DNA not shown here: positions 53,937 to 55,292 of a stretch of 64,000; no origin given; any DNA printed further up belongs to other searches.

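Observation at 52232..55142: RNA ligase with a HAD phosphatase-like gene and a Lar-like gene: a possible RNA-repair (anti-anticodon-nuclease) module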

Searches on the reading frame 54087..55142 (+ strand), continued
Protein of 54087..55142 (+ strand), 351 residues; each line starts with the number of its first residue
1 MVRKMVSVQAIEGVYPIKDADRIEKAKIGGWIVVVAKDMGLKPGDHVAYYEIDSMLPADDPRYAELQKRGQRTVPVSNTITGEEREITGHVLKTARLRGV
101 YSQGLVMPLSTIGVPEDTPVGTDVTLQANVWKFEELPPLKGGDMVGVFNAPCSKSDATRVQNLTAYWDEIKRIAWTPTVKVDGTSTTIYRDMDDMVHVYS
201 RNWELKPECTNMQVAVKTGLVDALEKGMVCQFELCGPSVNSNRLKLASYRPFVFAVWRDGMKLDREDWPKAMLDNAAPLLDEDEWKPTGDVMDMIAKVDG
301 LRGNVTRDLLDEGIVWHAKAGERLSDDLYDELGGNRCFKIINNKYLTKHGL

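Call 55: search_protein_families(library=pfam, alignment_id=A3, max_evalue=0.0001)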
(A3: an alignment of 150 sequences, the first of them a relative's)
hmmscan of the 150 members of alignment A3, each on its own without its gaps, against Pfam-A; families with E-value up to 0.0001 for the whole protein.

A. member 1, L007:8827-9693:- (288 aa): 0 families

B. families by the number of members that match (of 150 scanned): 165 families (the first 25 are shown)
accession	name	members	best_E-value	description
PF01381.28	HTH_3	4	3.6e-10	Helix-turn-helix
PF13304.12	AAA_21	3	9.5e-13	AAA domain, putative AbiEii toxin, Type IV TA system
PF00149.33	Metallophos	3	5.5e-07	Calcineurin-like phosphoesterase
PF02463.25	SMC_N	3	1.4e-06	RecF/RecN/SMC N terminal domain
PF00291.31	PALP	2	1.8e-83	Pyridoxal-phosphate dependent enzyme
PF00005.33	ABC_tran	2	6.8e-50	ABC transporter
PF00890.30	FAD_binding_2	2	2.7e-34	FAD binding domain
PF00528.27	BPD_transp_1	2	1.4e-22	Binding-protein-dependent transport system inner membrane component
PF12802.13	MarR_2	2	5.7e-13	MarR family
PF07992.20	Pyr_redox_2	2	1.1e-10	Pyridine nucleotide-disulphide oxidoreductase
PF01266.30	DAO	2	6.1e-09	FAD dependent oxidoreductase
PF12831.13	FAD_oxidored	2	1.2e-07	FAD dependent oxidoreductase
PF13401.12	AAA_22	2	1.5e-05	AAA domain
PF01842.31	ACT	2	2.1e-05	ACT domain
PF13191.12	AAA_16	2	3.9e-05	AAA ATPase domain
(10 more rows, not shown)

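Call 67: search_solved_structures(query=A2, max_evalue=0.001, show_alignments=1)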
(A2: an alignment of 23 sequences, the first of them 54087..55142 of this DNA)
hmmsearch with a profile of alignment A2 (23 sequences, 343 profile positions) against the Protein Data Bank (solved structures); distinct sequences matched with E-value up to 0.001: 9.
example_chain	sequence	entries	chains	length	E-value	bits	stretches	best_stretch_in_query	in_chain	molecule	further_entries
5cot_A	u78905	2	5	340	3.3e-73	249.9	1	2-342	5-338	Naegleria gruberi RNA ligase | RNA ligase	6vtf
6vt8_A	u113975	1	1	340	4.6e-72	246.2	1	2-342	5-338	RNA Ligase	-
6vt3_A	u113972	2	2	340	5.1e-72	246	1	2-342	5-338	RNA Ligase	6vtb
6vt9_A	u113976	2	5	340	5.4e-72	246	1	2-342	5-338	RNA ligase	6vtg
6vt0_A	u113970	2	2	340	6.1e-72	245.8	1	2-342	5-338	RNA Ligase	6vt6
5cou_A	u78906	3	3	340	6.9e-72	245.6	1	2-342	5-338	Naegleria gruberi RNA ligase | RNA ligase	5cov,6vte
6vt4_A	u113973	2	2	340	8.2e-72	245.4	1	2-342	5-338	RNA Ligase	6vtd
6vt1_A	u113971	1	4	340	8.2e-72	245.4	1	2-342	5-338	RNA Ligase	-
6vt5_A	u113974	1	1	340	4.7e-71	242.9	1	3-342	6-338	RNA Ligase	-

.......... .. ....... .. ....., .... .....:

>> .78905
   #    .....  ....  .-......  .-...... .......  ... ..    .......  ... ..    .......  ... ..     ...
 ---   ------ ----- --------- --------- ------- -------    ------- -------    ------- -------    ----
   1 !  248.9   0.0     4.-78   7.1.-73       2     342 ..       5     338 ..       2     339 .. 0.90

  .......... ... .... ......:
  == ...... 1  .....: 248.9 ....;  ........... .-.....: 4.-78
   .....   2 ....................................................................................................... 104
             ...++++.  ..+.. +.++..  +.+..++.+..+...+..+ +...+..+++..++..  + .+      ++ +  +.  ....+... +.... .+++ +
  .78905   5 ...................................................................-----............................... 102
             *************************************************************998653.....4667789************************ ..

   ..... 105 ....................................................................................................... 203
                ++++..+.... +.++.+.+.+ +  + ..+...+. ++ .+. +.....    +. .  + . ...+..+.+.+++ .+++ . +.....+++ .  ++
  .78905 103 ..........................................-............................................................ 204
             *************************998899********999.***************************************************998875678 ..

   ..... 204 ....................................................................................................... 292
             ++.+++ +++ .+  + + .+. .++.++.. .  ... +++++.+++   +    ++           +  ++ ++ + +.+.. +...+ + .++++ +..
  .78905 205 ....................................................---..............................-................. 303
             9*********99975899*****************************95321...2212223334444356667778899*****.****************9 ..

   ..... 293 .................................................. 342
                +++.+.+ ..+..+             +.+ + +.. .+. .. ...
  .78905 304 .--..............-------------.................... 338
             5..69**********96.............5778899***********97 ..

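Call 75: find_encoding_contigs(protein=P0003, flank=6000, max_places=2)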
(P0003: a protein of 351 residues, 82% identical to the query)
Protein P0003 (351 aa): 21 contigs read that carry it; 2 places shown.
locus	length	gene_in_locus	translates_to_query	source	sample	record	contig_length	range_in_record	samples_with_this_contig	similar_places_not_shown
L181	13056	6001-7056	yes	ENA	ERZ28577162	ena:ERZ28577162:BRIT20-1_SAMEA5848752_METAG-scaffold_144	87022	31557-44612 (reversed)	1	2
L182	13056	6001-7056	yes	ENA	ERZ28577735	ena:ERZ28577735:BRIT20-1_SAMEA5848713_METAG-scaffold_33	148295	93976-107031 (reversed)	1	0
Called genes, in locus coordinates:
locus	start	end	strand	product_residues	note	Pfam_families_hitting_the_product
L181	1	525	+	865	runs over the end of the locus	PF19263:DUF5906, PF09250:Prim-Pol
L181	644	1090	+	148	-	-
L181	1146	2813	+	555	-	-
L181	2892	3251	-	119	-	PF06781:CrgA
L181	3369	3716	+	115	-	-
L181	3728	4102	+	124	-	-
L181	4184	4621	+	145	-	-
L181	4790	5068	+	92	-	-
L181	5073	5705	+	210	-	-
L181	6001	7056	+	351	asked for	PF21189:PHA02142, PF09414:RNA_ligase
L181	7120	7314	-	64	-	-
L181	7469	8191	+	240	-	PF10127:RlaP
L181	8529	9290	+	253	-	-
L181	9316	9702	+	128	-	-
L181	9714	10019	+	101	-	-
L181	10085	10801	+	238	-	-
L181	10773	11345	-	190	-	PF01694:Rhomboid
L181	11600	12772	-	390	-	PF01385:OrfB_IS605, PF07282:Cas12f1-like_TNB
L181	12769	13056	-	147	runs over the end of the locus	PF01797:Y1_Tnp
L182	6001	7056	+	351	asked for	PF21189:PHA02142, PF09414:RNA_ligase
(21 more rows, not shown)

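Call 76: find_encoding_contigs(protein=P0004, flank=6000, max_places=2)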
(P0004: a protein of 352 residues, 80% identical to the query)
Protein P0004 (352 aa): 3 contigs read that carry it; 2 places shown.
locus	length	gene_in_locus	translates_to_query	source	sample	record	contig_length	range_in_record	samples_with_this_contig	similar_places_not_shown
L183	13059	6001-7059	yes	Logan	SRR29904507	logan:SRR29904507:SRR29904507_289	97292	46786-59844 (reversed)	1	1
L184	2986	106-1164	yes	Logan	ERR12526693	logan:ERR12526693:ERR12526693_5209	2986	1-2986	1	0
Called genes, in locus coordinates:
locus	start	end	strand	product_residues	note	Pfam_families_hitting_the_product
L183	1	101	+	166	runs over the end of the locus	-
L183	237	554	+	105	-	-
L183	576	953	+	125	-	-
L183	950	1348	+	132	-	-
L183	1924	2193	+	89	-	-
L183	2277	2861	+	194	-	PF00929:RNase_T, PF16473:Rv2179c-like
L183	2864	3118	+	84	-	-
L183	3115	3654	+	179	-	-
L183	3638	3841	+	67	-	-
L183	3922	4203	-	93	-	-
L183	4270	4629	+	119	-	-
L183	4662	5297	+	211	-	-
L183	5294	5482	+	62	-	-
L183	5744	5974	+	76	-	-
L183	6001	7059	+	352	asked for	PF21189:PHA02142, PF09414:RNA_ligase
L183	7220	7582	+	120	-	-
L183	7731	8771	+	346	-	PF18299:R2K_2 (faint)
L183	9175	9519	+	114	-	-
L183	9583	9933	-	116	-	-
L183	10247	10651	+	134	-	-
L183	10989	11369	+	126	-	-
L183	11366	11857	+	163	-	-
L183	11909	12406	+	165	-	-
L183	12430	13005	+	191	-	PF11753:DUF3310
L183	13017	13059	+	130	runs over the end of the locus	-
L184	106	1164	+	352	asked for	PF21189:PHA02142, PF09414:RNA_ligase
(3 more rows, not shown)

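Call 79: search_protein_families(library=pfam, proteins=[L181:7469-8191:+, L181:5073-5705:+, L181:8529-9290:+, L183:7731-8771:+, L183:7220-7582:+], max_evalue=0.01)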
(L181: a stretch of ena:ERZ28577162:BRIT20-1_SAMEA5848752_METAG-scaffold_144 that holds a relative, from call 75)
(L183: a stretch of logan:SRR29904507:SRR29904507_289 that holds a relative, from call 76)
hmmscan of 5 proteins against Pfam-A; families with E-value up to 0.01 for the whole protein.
L181:7469-8191:+ (240 aa): 1 family
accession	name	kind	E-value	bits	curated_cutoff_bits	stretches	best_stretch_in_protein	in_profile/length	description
PF10127.15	RlaP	-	7.6e-16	59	23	1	20-178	24-201/249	RNA repair pathway DNA polymerase beta family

L181:5073-5705:+ (210 aa): 0 families

L181:8529-9290:+ (253 aa): 0 families

L183:7731-8771:+ (346 aa): 2 families
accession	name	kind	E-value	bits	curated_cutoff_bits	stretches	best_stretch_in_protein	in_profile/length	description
PF18299.6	R2K_2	-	1.4e-05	25.5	26.2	1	187-313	48-144/147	ATP-grasp domain, R2K clade family 2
PF14243.11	R2K_3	-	7.7e-05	23.4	26.3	1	177-316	58-168/169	ATP-grasp domain, R2K clade family 3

L183:7220-7582:+ (120 aa): 0 families

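Call 85: search_protein_families(library=padloc, proteins=[window:54087-55142:+], max_evalue=0.001)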
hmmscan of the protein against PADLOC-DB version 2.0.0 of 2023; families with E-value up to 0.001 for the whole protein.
window:54087-55142:+ (351 aa): 0 families

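Call 91: search_dna_similar(query=window:54087-55142:+, collection=phages, mode=protein, max_rows=25, rows=best)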
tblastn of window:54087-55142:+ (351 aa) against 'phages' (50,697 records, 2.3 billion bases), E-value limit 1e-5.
Records with a match: 331; places in all: 331; records where one place covers at least 80% of the query: 189.
Best place of each record, by identity: <60% 331.
By first word of the organism name: Pseudomonas 218; Aeromonas 44; Erwinia 10; Sinorhizobium 7; Burkholderia 5; Ralstonia 5; Salmonella 4; Xanthomonas 4; Yersinia 4; Arthrobacter 3; and 16 more.
By host as written in the record: Pseudomonas aeruginosa 74; Pseudomonas aeruginosa PAO1 26; - 19; Pseudomonas aeruginosa PAK 14; Aeromonas salmonicida 13; Aeromonas hydrophila BIOTECH 10089 11; Pseudomonas sp. 9; Pseudomonas syringae pv. porri LMG 28495 8; and 94 more.
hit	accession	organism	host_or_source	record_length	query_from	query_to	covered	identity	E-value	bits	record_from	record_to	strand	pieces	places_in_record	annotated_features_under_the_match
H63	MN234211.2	Arthrobacter phage Mimi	Arthrobacter globiformis NRRL B-2979 SEA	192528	3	349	99%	37.3%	1e-47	178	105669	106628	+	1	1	161: RNA ligase | 160: hypothetical protein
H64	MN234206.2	Arthrobacter phage Racecar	Arthrobacter globiformis NRRL B-2979 SEA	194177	2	349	99%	36.9%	1e-47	178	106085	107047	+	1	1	161: RNA ligase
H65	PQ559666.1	Arthrobacter phage Talia1610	Arthrobacter globiformis B-2979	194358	2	349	99%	36.0%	7e-45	170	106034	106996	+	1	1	161: RNA ligase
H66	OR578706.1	Microcoleus phage My-WqHQDG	river water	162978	2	346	98%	32.8%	3e-25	112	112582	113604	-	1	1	RNA ligase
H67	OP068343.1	Microbacterium phage Cece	Microbacterium radiodurans NRRL B-24799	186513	3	349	99%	31.9%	2e-39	154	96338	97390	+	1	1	153: RNA ligase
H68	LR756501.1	uncultured phage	metagenomic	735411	2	350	99%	31.4%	2e-24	110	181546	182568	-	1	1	record has no annotation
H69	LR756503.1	uncultured phage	metagenomic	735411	2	350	99%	31.4%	2e-24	110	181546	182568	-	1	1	record has no annotation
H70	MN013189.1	Microcystis phage Mic1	Cyanobacteria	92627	1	349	99%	31.1%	2e-31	130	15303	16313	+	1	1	RNA ligase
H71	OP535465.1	Synechococcus phage S-CREM1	Synechococcus sp. CB0101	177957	2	349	99%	30.1%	2e-20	99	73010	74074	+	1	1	RNA ligase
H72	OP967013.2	Aeromonas phage GomatiRiver_11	Aeromonas sp.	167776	3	348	99%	30.2%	3e-22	103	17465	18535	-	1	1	RNA ligase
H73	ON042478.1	Aeromonas phage AhFM11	hypervirulent Aeromonas hydrophila Hyp ...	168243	3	348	99%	30.2%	3e-22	103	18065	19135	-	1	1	hypothetical protein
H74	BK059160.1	Altiarchaeum virus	-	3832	1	348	99%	29.8%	8e-24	108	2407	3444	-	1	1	RNA ligase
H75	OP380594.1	Aeromonas phage B614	Aeromonas hydrophila BIOTECH 10089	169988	3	348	99%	29.6%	2e-20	98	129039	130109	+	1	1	hypothetical protein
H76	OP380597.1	Aeromonas phage UP87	Aeromonas hydrophila BIOTECH 10089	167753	3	348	99%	29.6%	2e-20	98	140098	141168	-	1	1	hypothetical protein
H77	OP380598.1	Aeromonas phage avDM14-QBC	Aeromonas hydrophila BIOTECH 10089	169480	3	348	99%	29.6%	2e-20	98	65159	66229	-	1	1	hypothetical protein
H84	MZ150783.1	Microbacterium phage A3Wally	Microbacterium foliorum NRRL B-24224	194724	3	349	99%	29.4%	2e-33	136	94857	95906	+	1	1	169: RNA ligase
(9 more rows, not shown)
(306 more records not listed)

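Call 92: get_annotated_region(hit=H67, flank=5000)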
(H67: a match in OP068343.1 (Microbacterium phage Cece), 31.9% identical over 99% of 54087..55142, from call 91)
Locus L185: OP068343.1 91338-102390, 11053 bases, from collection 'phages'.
description: Microbacterium phage Cece, complete genome.
organism: Microbacterium phage Cece (NCBI taxid 2972516)
taxonomy: Viruses; Duplodnaviria; Heunggongvirae; Uroviricota; Caudoviricetes
host: Microbacterium radiodurans NRRL B-24799; source: soil; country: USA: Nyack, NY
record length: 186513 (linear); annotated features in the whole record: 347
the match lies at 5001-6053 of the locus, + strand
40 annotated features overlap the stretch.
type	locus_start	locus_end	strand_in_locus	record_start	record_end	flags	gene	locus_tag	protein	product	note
tRNA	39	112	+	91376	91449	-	128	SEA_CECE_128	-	tRNA-Gly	tRNA-Gly(tcc)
tRNA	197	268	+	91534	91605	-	129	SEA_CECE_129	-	tRNA-Gly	tRNA-Gly(gcc)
tRNA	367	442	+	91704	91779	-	130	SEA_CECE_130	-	tRNA-Gly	tRNA-Gly(gcc)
tRNA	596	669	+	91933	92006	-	131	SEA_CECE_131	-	tRNA-Thr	tRNA-Thr(tgt)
tRNA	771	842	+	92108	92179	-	132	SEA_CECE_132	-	tRNA-Thr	tRNA-Thr(cgt)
tRNA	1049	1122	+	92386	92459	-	133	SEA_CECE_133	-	tRNA-Thr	tRNA-Thr(ggt)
tRNA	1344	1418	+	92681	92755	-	134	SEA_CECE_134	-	tRNA-Val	tRNA-Val(gac)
CDS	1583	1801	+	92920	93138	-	135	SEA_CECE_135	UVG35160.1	hypothetical protein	-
tRNA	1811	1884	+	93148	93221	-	136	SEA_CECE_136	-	tRNA-Val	tRNA-Val(tac)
CDS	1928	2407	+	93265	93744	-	137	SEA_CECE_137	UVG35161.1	HNH endonuclease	-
tRNA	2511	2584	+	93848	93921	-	138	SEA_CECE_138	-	tRNA-Asn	tRNA-Asn(gtt)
CDS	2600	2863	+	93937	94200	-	139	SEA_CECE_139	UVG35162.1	hypothetical protein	-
tRNA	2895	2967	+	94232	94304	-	140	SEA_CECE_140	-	tRNA-Asn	tRNA-Asn(gtt)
tRNA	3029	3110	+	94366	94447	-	141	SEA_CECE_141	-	tRNA-Trp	tRNA-Trp(cca)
tRNA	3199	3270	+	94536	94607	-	142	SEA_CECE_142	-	tRNA-Trp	tRNA-Trp(cca)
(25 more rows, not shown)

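Call 93: get_annotated_region(hit=H84, flank=5000)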
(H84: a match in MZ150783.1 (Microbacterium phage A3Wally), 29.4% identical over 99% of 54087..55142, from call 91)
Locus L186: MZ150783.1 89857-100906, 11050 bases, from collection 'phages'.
description: Microbacterium phage A3Wally, complete genome.
organism: Microbacterium phage A3Wally (NCBI taxid 2836046)
taxonomy: Viruses; Duplodnaviria; Heunggongvirae; Uroviricota; Caudoviricetes
host: Microbacterium foliorum NRRL B-24224; source: -; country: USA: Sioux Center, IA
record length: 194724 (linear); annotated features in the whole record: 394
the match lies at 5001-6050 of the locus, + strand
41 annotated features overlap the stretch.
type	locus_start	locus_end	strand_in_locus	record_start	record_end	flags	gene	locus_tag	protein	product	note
tRNA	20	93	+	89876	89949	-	144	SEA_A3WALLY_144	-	tRNA-Leu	tRNA-Leu(ctt)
tRNA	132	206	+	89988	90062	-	145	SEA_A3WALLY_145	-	tRNA-Leu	tRNA-Leu(ctt)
CDS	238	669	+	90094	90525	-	146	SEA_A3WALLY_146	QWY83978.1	endonuclease VII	-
tRNA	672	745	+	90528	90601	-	147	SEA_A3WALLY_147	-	tRNA-Ser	tRNA-Ser(tcc)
tRNA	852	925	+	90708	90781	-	148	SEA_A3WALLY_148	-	tRNA-Ser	tRNA-Ser(tcc)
tRNA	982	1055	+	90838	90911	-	149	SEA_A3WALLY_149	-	tRNA-Ala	tRNA-Ala(gcc)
tRNA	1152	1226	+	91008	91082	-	150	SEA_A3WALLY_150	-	tRNA-Ala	tRNA-Ala(gcc)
tRNA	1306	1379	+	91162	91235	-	151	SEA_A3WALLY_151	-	tRNA-Cys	tRNA-Cys(tgt)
tRNA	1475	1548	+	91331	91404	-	152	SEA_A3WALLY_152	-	tRNA-Arg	tRNA-Arg(cgt)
tRNA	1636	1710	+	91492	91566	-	153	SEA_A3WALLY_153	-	tRNA-Gly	tRNA-Gly(ggt)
tRNA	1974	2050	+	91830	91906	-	154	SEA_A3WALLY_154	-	tRNA-Asp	tRNA-Asp(gac)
tRNA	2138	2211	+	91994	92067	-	155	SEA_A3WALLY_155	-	tRNA-Tyr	tRNA-Tyr(tac)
CDS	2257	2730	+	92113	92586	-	156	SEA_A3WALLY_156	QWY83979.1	HNH endonuclease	-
tRNA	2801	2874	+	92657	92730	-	157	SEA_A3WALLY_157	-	tRNA-Val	tRNA-Val(gtt)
tRNA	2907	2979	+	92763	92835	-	158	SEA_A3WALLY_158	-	tRNA-Val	tRNA-Val(gtt)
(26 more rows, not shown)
